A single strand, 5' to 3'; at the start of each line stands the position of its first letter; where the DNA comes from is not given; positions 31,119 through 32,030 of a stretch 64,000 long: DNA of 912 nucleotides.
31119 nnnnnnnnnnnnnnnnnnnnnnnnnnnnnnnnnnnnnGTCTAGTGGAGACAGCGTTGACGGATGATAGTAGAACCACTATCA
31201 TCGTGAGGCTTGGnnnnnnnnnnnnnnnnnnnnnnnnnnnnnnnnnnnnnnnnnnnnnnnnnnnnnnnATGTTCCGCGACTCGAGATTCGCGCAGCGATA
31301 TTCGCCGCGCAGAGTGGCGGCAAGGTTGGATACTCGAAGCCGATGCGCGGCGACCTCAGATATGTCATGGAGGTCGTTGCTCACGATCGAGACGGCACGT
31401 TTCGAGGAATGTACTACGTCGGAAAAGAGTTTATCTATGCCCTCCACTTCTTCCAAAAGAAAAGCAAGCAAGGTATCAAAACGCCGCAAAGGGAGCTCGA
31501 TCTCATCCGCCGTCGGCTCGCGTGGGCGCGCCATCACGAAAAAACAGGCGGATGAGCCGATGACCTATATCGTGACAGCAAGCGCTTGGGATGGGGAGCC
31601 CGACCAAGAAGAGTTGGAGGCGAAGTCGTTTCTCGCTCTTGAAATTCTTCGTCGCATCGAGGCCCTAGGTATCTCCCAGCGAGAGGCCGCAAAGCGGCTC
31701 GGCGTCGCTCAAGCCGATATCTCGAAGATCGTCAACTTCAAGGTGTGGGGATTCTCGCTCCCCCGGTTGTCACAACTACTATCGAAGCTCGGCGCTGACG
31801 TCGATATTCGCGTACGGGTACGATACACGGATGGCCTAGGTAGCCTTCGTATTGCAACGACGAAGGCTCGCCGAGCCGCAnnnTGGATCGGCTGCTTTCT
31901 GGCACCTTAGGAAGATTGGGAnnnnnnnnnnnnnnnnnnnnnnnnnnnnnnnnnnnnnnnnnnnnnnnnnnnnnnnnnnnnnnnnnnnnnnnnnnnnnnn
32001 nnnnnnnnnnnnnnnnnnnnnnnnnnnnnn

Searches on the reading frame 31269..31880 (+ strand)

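Call 18: search_protein_families(library=pfam, proteins=[window:31269-31880:+], max_evalue=0.01)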
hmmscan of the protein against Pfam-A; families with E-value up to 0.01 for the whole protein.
window:31269-31880:+ (204 aa): 5 families
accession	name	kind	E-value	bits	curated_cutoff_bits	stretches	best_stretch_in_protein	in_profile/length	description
PF13744.12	HTH_37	-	5.6e-19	68.2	27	1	108-183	4-80/80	Helix-turn-helix domain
PF01381.28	HTH_3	-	7e-05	23.2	23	1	129-156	4-31/55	Helix-turn-helix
PF13560.12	HTH_31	-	0.0021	18.8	27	1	131-181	11-61/64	Helix-turn-helix domain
PF13384.12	HTH_23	-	0.0033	17.6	24.6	0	124-146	8-29/50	Homeodomain-like domain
PF12802.13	MarR_2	-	0.0092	16.6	27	0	123-156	7-42/61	MarR family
